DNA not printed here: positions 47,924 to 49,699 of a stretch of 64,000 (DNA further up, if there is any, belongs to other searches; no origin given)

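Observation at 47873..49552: Retron-like module: a1/a2-flanked structured ncRNA immediately upstream of an RT-TIR fusion gene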

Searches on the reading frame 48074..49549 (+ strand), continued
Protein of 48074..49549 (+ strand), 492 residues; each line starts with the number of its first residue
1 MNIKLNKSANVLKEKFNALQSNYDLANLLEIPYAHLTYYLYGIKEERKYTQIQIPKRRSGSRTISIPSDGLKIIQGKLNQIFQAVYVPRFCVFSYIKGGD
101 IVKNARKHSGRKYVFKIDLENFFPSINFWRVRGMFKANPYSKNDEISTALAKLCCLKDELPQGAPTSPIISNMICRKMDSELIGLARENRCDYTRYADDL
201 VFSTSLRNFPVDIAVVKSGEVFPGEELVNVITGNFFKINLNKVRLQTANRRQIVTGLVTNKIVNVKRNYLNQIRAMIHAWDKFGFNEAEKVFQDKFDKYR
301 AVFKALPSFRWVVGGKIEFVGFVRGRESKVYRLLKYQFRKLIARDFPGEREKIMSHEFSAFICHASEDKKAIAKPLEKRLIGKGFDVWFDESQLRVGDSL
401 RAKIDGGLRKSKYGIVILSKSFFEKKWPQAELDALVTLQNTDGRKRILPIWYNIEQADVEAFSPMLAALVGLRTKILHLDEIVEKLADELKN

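Call 53: search_protein_families(library=padloc, proteins=[L083:2941-4065:+, L004:3968-5044:+, L175:2429-4252:+, L084:3001-4545:+, L006:4001-5563:+, L088:1906-3750:+, L092:2831-4579:+, L026:1262-2905:+, L102:1277-2947:+, L003:3992-5572:+], max_evalue=1e-40)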
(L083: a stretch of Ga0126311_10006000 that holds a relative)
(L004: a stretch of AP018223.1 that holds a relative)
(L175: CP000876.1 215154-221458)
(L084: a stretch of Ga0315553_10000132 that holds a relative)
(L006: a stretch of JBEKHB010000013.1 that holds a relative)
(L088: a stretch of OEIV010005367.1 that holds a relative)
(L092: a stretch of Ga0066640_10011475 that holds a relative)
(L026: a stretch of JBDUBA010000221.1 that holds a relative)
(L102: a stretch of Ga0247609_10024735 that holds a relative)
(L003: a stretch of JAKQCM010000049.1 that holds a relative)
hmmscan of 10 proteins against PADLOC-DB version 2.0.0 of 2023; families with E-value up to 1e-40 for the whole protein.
L083:2941-4065:+ (375 aa): 28 families (the best 25 are shown)
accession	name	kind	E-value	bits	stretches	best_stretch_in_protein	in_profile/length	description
PDLC02959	RT-Protease_XI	-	4.3e-137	456.1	1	34-370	3-325/510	single gene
PDLC02960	RT-Protease_XI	-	2.9e-136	453.4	1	35-370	2-322/506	single gene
PDLC02961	RT-TIR_XII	-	4.2e-136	452.6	1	32-370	7-334/475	single gene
PDLC02962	RT-TIR_XII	-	2.7e-135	449.9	1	29-369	4-334/478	single gene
PDLC02968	RT-Toprim_I-C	-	3.7e-125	416.8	1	44-373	3-317/529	single gene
PDLC02965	RT-Toprim_I-C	-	1.7e-124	414.6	1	44-369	3-313/529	single gene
PDLC02966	RT-Toprim_I-C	-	4.5e-104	347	1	35-353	11-322/568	single gene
PDLC02963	RT-Toprim_I-C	-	4e-103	343.9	1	35-353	6-317/552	single gene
PDLC02956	RT_XIII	-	2.1e-91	305.3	1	18-367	92-427/469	-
PDLC02967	RT-Toprim_I-C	-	1e-89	299.8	1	35-304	2-268/549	single gene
PDLC02964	RT-Toprim_I-C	-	3.9e-87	291.2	1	35-303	2-268/554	single gene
PDLC02946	RT_III-A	-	2.2e-74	248.5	1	34-362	29-326/330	-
PDLC02943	RT_III-A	-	1.4e-69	232.5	1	38-355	21-308/322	-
PDLC02942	RT_III-A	-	2.1e-66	222.3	1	41-353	44-325/341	-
PDLC02941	RT_II-A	-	3e-66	221.7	1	38-365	12-298/309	-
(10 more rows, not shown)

L004:3968-5044:+ (359 aa): 29 families (the best 25 are shown)
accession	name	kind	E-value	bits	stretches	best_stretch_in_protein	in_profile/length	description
PDLC02960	RT-Protease_XI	-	1.8e-138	460.6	1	22-353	2-318/506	single gene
PDLC02959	RT-Protease_XI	-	1.5e-137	457.6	1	21-353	3-321/510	single gene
PDLC02961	RT-TIR_XII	-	1.3e-132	441.1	1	21-355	9-332/475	single gene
PDLC02962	RT-TIR_XII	-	1.2e-131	437.9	1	17-353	5-331/478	single gene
PDLC02965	RT-Toprim_I-C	-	5.5e-131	436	1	32-355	4-312/529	single gene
PDLC02968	RT-Toprim_I-C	-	6.2e-130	432.5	1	32-353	4-310/529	single gene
PDLC02966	RT-Toprim_I-C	-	6.3e-109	363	1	23-347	12-329/568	single gene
PDLC02963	RT-Toprim_I-C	-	6.2e-108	359.7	1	23-344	7-321/552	single gene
PDLC02967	RT-Toprim_I-C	-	1.4e-92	309.2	1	22-347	2-308/549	single gene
PDLC02964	RT-Toprim_I-C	-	4.8e-91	304.1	1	22-346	2-308/554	single gene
PDLC02956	RT_XIII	-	3.6e-85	284.7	1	13-341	100-414/469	-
PDLC02946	RT_III-A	-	6.8e-75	250.2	1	31-349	39-326/330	-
PDLC02943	RT_III-A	-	1.4e-68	229.2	1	33-344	29-310/322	-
PDLC02941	RT_II-A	-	4.3e-66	221.2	1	30-349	17-295/309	-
PDLC02942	RT_III-A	-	2.5e-64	215.5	1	50-347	64-334/341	-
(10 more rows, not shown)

L175:2429-4252:+ (608 aa): 28 families (the best 25 are shown)
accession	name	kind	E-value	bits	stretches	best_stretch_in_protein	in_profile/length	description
PDLC02965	RT-Toprim_I-C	-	4.1e-163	542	1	48-601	3-525/529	single gene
PDLC02968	RT-Toprim_I-C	-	9.8e-162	537.5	1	48-601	3-525/529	single gene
PDLC02961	RT-TIR_XII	-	9.5e-152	504.2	1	38-547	9-452/475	single gene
PDLC02962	RT-TIR_XII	-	2.9e-151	502.6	1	34-603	5-474/478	single gene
PDLC02959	RT-Protease_XI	-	4.7e-134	446.1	1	38-383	3-335/510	single gene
PDLC02960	RT-Protease_XI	-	1.5e-133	444.5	1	39-392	2-342/506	single gene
PDLC02966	RT-Toprim_I-C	-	1.3e-110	368.6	1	41-412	13-375/568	single gene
PDLC02963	RT-Toprim_I-C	-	2.6e-110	367.6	1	41-411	8-372/552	single gene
PDLC02967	RT-Toprim_I-C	-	7.1e-98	326.7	1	39-411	2-357/549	single gene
PDLC02964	RT-Toprim_I-C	-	2.3e-95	318.4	1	39-411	2-358/554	single gene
PDLC02956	RT_XIII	-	3.9e-83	278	1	37-378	107-433/469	-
PDLC02946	RT_III-A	-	1.3e-74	249.3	1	46-360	37-322/330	-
PDLC02941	RT_II-A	-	1.2e-65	219.7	1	42-308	12-262/309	-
PDLC02943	RT_III-A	-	2.1e-65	218.8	1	46-316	25-278/322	-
PDLC03739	RT_Ec107-like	-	1.2e-63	213.3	1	57-356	19-296/307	retron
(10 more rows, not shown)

L084:3001-4545:+ (515 aa): 26 families (the best 25 are shown)
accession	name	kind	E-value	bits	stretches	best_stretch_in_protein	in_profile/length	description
PDLC02959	RT-Protease_XI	-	2.4e-132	440.4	1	13-371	2-342/510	single gene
PDLC02960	RT-Protease_XI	-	1.6e-130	434.5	1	15-366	2-335/506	single gene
PDLC02961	RT-TIR_XII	-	2.6e-127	423.6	1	12-352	7-332/475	single gene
PDLC02962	RT-TIR_XII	-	1.9e-125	417.4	1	10-358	5-338/478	single gene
PDLC02968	RT-Toprim_I-C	-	3.8e-115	383.7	1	23-352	2-312/529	single gene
PDLC02965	RT-Toprim_I-C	-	6.5e-115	383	1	23-351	2-311/529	single gene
PDLC02966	RT-Toprim_I-C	-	1.7e-103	345.1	1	15-333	11-318/568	single gene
PDLC02963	RT-Toprim_I-C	-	1.1e-102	342.4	1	15-332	6-312/552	single gene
PDLC02967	RT-Toprim_I-C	-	1.9e-88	295.6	1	15-298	2-278/549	single gene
PDLC02964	RT-Toprim_I-C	-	3.4e-86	288.1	1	15-297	2-278/554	single gene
PDLC02956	RT_XIII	-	1.7e-79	266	1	12-306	106-390/469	-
PDLC02946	RT_III-A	-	7.6e-68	227.1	1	18-338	33-318/330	-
PDLC02943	RT_III-A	-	1.3e-64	216.1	1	17-298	20-278/322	-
PDLC02941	RT_II-A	-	3.2e-61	205.2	1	17-290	11-262/309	-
PDLC02942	RT_III-A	-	3.5e-61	205.2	1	42-339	63-327/341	-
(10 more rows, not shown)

L006:4001-5563:+ (521 aa): 28 families (the best 25 are shown)
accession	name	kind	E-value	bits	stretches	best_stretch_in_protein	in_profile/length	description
PDLC02959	RT-Protease_XI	-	4.7e-133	442.8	1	14-393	3-369/510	single gene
PDLC02960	RT-Protease_XI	-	4.3e-131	436.3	1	16-390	3-367/506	single gene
PDLC02961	RT-TIR_XII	-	2.3e-124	413.9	1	11-347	6-333/475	single gene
PDLC02962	RT-TIR_XII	-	1.9e-123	410.8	1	9-345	4-333/478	single gene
PDLC02965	RT-Toprim_I-C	-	1.2e-109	365.6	1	25-346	4-313/529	single gene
PDLC02968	RT-Toprim_I-C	-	1.5e-109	365.3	1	25-345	4-312/529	single gene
PDLC02966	RT-Toprim_I-C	-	2.2e-96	321.6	1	19-328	15-320/568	single gene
PDLC02963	RT-Toprim_I-C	-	6.5e-96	320.1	1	20-326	11-313/552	single gene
PDLC02967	RT-Toprim_I-C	-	3.5e-82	274.9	1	19-280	6-267/549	single gene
PDLC02956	RT_XIII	-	1.3e-81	273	1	159-338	271-421/469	-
PDLC02964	RT-Toprim_I-C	-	1.1e-80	270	1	19-280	6-268/554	single gene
PDLC02946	RT_III-A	-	4.5e-70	234.4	1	24-340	39-327/330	-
PDLC02949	RT_other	-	1.3e-63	213.9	0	160-283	314-425/481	-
PDLC02955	RT_X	-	7.3e-62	207.2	1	26-282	4-243/272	-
PDLC03740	RT_outgroup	-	1.3e-61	207.1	1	46-323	120-388/407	retron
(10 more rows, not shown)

L088:1906-3750:+ (615 aa): 26 families (the best 25 are shown)
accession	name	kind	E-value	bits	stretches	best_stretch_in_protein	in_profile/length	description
PDLC02965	RT-Toprim_I-C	-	1.4e-153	510.5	1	37-609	4-527/529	single gene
PDLC02968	RT-Toprim_I-C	-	1.6e-153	510.3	1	37-609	4-527/529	single gene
PDLC02961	RT-TIR_XII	-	1.8e-139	463.7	1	25-549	8-461/475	single gene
PDLC02962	RT-TIR_XII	-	3.3e-139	462.8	1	23-609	6-474/478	single gene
PDLC02959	RT-Protease_XI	-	3.8e-127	423.3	1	27-376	4-323/510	single gene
PDLC02960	RT-Protease_XI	-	1.2e-125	418.4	1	28-376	3-320/506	single gene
PDLC02966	RT-Toprim_I-C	-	7.8e-103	342.9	1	26-421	10-380/568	single gene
PDLC02963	RT-Toprim_I-C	-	2.2e-102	341.4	1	27-420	6-377/552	single gene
PDLC02967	RT-Toprim_I-C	-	3.9e-89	297.9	1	28-314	3-271/549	single gene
PDLC02964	RT-Toprim_I-C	-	1e-87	293.1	1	28-312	3-270/554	single gene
PDLC02956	RT_XIII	-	1.6e-78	262.8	1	30-371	112-423/469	-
PDLC02946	RT_III-A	-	2.5e-67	225.4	1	35-370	38-326/330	-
PDLC02943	RT_III-A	-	1.1e-64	216.4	1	36-220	27-207/322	-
PDLC02942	RT_III-A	-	1.2e-63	213.2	1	35-216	46-223/341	-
PDLC02941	RT_II-A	-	1e-58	196.9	1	35-217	17-195/309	-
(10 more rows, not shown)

L092:2831-4579:+ (583 aa): 26 families (the best 25 are shown)
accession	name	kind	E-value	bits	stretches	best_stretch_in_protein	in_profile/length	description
PDLC02965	RT-Toprim_I-C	-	6.4e-159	528.2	1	29-581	2-528/529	single gene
PDLC02968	RT-Toprim_I-C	-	1.2e-157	524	1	29-581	2-528/529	single gene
PDLC02962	RT-TIR_XII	-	8.4e-145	481.3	1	15-581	4-475/478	single gene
PDLC02961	RT-TIR_XII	-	7.6e-142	471.5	1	15-506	4-447/475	single gene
PDLC02959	RT-Protease_XI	-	7.1e-127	422.4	1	20-356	3-328/510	single gene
PDLC02960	RT-Protease_XI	-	3.6e-126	420.1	1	21-360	2-330/506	single gene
PDLC02966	RT-Toprim_I-C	-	3.9e-107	357.1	1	17-404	7-397/568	single gene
PDLC02963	RT-Toprim_I-C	-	6.9e-106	353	1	19-386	4-372/552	single gene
PDLC02967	RT-Toprim_I-C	-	6.2e-92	307.1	1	21-386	2-357/549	single gene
PDLC02964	RT-Toprim_I-C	-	1.7e-91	305.6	1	21-386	2-358/554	single gene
PDLC02956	RT_XIII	-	1.1e-80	269.9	1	19-355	107-433/469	-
PDLC02946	RT_III-A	-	1.7e-69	232.5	1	28-339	37-321/330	-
PDLC02942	RT_III-A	-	2.6e-65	218.8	1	50-339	65-329/341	-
PDLC02943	RT_III-A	-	3e-64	214.9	1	28-341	25-312/322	-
PDLC02941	RT_II-A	-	1.4e-60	203.1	1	22-335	10-286/309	-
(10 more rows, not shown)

L026:1262-2905:+ (548 aa): 25 families
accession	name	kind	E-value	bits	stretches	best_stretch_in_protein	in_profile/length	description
PDLC02959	RT-Protease_XI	-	3.2e-148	492.8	1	29-538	5-507/510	single gene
PDLC02960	RT-Protease_XI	-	8.4e-147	488.2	1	29-539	3-504/506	single gene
PDLC02961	RT-TIR_XII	-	3.1e-118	393.7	1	29-358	11-329/475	single gene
PDLC02962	RT-TIR_XII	-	5.1e-117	389.7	1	28-357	10-329/478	single gene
PDLC02965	RT-Toprim_I-C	-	9.4e-104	346.1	1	36-359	2-310/529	single gene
PDLC02968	RT-Toprim_I-C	-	2e-103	345.1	1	36-356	2-307/529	single gene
PDLC02966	RT-Toprim_I-C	-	2.2e-95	318.3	1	29-343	12-319/568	single gene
PDLC02963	RT-Toprim_I-C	-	1.7e-94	315.4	1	29-343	7-314/552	single gene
PDLC02967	RT-Toprim_I-C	-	4e-81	271.4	1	29-303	3-274/549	single gene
PDLC02964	RT-Toprim_I-C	-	1.4e-79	266.3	1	29-302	3-274/554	single gene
PDLC02956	RT_XIII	-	1.1e-66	223.8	1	32-338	113-405/469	-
PDLC02946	RT_III-A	-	1.3e-58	196.7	1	34-301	36-283/330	-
PDLC02955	RT_X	-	5.6e-54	181.4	1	58-302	21-247/272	-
PDLC02943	RT_III-A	-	6e-53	177.8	1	35-306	25-277/322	-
PDLC02941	RT_II-A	-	3.3e-52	175.6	1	31-298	12-261/309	-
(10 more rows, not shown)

L102:1277-2947:+ (557 aa): 26 families (the best 25 are shown)
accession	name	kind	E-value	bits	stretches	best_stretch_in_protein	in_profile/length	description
PDLC02960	RT-Protease_XI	-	5.6e-166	551.4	1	10-546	3-498/506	single gene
PDLC02959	RT-Protease_XI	-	7.2e-166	551.1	1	8-546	3-502/510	single gene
PDLC02961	RT-TIR_XII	-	5.1e-121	402.9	1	7-348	8-332/475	single gene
PDLC02962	RT-TIR_XII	-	3.1e-119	397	1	4-373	5-352/478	single gene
PDLC02965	RT-Toprim_I-C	-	1.5e-109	365.3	1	18-373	3-335/529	single gene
PDLC02968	RT-Toprim_I-C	-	2.6e-108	361.2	1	18-371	3-331/529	single gene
PDLC02966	RT-Toprim_I-C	-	7.2e-103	343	1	10-333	12-322/568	single gene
PDLC02963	RT-Toprim_I-C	-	8.1e-102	339.6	1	11-332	8-316/552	single gene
PDLC02967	RT-Toprim_I-C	-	1e-87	293.2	1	10-281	3-275/549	single gene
PDLC02964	RT-Toprim_I-C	-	4.4e-87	291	1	10-281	3-276/554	single gene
PDLC02956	RT_XIII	-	6.1e-74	247.7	1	11-289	111-390/469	-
PDLC02946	RT_III-A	-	2.6e-69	231.9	1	16-285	37-290/330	-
PDLC02943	RT_III-A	-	1e-59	200.1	1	16-283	25-277/322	-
PDLC03739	RT_Ec107-like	-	2.3e-59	199.2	1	26-332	30-294/307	retron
PDLC02942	RT_III-A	-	8.8e-59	197.3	1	17-284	46-297/341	-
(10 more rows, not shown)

L003:3992-5572:+ (527 aa): 29 families (the best 25 are shown)
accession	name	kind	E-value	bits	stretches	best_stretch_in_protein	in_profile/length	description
PDLC02960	RT-Protease_XI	-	3.2e-135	449.9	1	17-354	2-322/506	single gene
PDLC02959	RT-Protease_XI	-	4.3e-135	449.5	1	16-354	3-325/510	single gene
PDLC02961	RT-TIR_XII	-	1.7e-131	437.4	1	15-352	8-332/475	single gene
PDLC02962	RT-TIR_XII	-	7.2e-130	432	1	11-352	4-333/478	single gene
PDLC02965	RT-Toprim_I-C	-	1.3e-122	408.4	1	36-354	12-314/529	single gene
PDLC02968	RT-Toprim_I-C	-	1.9e-122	407.8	1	36-353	12-313/529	single gene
PDLC02966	RT-Toprim_I-C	-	9.8e-101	336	1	17-334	11-319/568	single gene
PDLC02963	RT-Toprim_I-C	-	8e-100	333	1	20-334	9-314/552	single gene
PDLC02967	RT-Toprim_I-C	-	1.2e-84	283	1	17-291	2-272/549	single gene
PDLC02964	RT-Toprim_I-C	-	2.5e-83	278.7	1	17-289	2-271/554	single gene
PDLC02956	RT_XIII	-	6e-83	277.4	1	20-341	112-417/469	-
PDLC02946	RT_III-A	-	3.1e-73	244.8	1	45-335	55-315/330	-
PDLC02943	RT_III-A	-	4.5e-64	214.4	1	46-300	44-281/322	-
PDLC02941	RT_II-A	-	5.4e-64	214.3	1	47-322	36-296/309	-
PDLC02942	RT_III-A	-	1.8e-63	212.7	1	48-304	66-307/341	-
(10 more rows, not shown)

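Call 54: search_protein_families(library=pfam, proteins=[L083:2941-4065:+, L004:3968-5044:+, L175:2429-4252:+, L084:3001-4545:+, L006:4001-5563:+, L088:1906-3750:+, L092:2831-4579:+, L026:1262-2905:+, L102:1277-2947:+, L003:3992-5572:+], max_evalue=0.001)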
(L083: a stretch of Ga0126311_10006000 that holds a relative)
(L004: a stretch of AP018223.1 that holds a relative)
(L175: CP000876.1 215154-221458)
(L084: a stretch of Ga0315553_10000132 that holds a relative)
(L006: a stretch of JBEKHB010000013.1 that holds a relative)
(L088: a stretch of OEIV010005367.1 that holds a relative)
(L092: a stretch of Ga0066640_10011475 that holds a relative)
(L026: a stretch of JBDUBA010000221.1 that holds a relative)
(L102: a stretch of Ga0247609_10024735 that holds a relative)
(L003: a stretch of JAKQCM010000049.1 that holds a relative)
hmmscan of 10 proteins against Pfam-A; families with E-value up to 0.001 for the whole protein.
L083:2941-4065:+ (375 aa): 1 family
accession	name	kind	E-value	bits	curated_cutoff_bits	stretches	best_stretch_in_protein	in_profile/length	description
PF00078.32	RVT_1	-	6.4e-21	75.4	29.6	1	74-270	1-192/205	Reverse transcriptase (RNA-dependent DNA polymerase)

L004:3968-5044:+ (359 aa): 1 family
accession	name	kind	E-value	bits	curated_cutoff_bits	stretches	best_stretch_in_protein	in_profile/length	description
PF00078.32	RVT_1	-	2.9e-24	86.3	29.6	1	61-268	1-203/205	Reverse transcriptase (RNA-dependent DNA polymerase)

L175:2429-4252:+ (608 aa): 1 family
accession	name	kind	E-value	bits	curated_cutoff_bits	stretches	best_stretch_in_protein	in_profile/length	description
PF00078.32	RVT_1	-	2.7e-22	79.9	29.6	1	79-284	2-204/205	Reverse transcriptase (RNA-dependent DNA polymerase)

L084:3001-4545:+ (515 aa): 1 family
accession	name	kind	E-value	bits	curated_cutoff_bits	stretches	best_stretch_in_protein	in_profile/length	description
PF00078.32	RVT_1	-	1.7e-22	80.6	29.6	1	54-261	1-204/205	Reverse transcriptase (RNA-dependent DNA polymerase)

L006:4001-5563:+ (521 aa): 1 family
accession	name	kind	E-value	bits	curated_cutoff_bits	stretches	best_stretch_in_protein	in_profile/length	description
PF00078.32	RVT_1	-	3.6e-18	66.5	29.6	1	54-259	1-204/205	Reverse transcriptase (RNA-dependent DNA polymerase)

L088:1906-3750:+ (615 aa): 1 family
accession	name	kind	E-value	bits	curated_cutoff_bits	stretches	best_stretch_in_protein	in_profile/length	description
PF00078.32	RVT_1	-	4.4e-13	49.8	29.6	1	66-274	1-189/205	Reverse transcriptase (RNA-dependent DNA polymerase)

L092:2831-4579:+ (583 aa): 1 family
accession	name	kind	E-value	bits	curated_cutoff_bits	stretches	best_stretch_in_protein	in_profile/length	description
PF00078.32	RVT_1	-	7.1e-18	65.5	29.6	1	60-252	1-192/205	Reverse transcriptase (RNA-dependent DNA polymerase)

L026:1262-2905:+ (548 aa): 3 families
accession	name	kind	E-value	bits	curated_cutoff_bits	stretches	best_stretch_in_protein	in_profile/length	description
PF13365.12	Trypsin_2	-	4.3e-19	70.1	27.6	1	379-511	1-144/144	Trypsin-like peptidase domain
PF00078.32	RVT_1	-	1.3e-16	61.4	29.6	1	67-263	1-192/205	Reverse transcriptase (RNA-dependent DNA polymerase)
PF00089.32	Trypsin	-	6.8e-06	26.5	20.6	1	375-518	23-201/220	Trypsin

L102:1277-2947:+ (557 aa): 2 families
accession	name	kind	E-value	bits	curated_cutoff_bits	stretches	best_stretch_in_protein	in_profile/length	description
PF00078.32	RVT_1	-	3.4e-21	76.4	29.6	1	48-242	1-194/205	Reverse transcriptase (RNA-dependent DNA polymerase)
PF13365.12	Trypsin_2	-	1.7e-12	48.7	27.6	1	382-523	1-144/144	Trypsin-like peptidase domain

L003:3992-5572:+ (527 aa): 2 families
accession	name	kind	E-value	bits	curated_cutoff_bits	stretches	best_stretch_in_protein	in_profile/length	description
PF00078.32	RVT_1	-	7.4e-20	72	29.6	1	57-264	1-203/205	Reverse transcriptase (RNA-dependent DNA polymerase)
PF04326.19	SLFN_AlbA_2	-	2.3e-12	47.9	25.3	1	379-514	1-117/118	Schlafen, AlbA_2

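Call 64: search_solved_structures(query=A1, max_evalue=0.001)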
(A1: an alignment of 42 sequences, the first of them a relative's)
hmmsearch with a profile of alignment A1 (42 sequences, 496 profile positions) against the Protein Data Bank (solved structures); distinct sequences matched with E-value up to 0.001: 96 (the best 60 are shown).
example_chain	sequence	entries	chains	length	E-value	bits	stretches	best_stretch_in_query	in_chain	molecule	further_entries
9lm3_A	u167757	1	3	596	2.5e-92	313.1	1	12-286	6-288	Retron Ec67 protein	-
9i2f_C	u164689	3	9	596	2.6e-92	313.1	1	12-286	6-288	Retron Ec67 protein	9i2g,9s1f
7v9u_A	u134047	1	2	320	9.4e-56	192.5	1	19-280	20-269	RNA-directed DNA polymerase from retron EC86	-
7v9x_A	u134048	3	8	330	1e-55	192.4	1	19-280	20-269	RNA-directed DNA polymerase from retron EC86 | Retron Ec86 reverse transcriptase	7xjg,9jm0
8qbk_A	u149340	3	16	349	1.3e-55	192.1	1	19-280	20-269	Retron Ec86 reverse transcriptase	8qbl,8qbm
8g83_A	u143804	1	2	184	7.7e-49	169.7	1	357-492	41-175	NAD(+) hydrolase AbTIR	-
7uwg_A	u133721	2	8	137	9.2e-49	169.4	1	358-491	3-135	Molecular chaperone Tir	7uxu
7uxr_A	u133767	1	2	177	6e-48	166.8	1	356-491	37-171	TIR domain protein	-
4lzp_B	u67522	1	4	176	2e-46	161.8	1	344-490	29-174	Putative uncharacterized protein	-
3h16_A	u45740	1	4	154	3.1e-45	157.8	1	358-493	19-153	TIR protein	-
4c7m_A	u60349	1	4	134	5.8e-45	156.9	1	359-490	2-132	Toll/interleukin-1 receptor domain-containing protein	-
4lqc_A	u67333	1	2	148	3.3e-44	154.4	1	356-492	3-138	TcpB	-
36ht_A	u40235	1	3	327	3.9e-43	150.9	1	44-276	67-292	Retron-Kva2 Reverse Transcriptase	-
9e8z_H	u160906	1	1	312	4.6e-39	137.5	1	38-288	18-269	Retron Ec83 reverse transcriptase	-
9l7p_E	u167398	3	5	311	1.4e-35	125.9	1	22-285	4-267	Retron St85 family RNA-directed DNA polymerase | Retron I-A Ec78 reverse transcriptase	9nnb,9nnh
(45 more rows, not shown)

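Call 69: get_annotated_region(hit=H9, flank=1200)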
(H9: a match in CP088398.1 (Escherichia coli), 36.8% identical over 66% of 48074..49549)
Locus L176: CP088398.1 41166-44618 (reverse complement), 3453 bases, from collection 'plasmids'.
description: Escherichia coli strain F16EC0470 plasmid pF16EC0470-1, complete sequence
organism: Escherichia coli (NCBI taxid 562)
taxonomy: Bacteria; Pseudomonadota; Gammaproteobacteria; Enterobacterales; Enterobacteriaceae; Escherichia; Escherichia coli
host: -; source: Homo sapiens,blood; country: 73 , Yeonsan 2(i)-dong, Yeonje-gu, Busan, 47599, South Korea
typing (MOB-suite, as given by PLSDB): non-mobilizable
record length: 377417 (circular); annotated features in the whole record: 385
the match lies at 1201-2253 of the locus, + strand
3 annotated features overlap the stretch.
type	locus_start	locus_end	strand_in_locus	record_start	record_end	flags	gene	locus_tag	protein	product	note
CDS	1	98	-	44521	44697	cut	-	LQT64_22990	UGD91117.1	hypothetical protein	-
CDS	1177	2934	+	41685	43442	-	-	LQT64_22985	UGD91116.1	retron Ec67 family RNA-directed DNA polymerase/endonuclease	-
CDS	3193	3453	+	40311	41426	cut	-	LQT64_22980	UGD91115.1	hypothetical protein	-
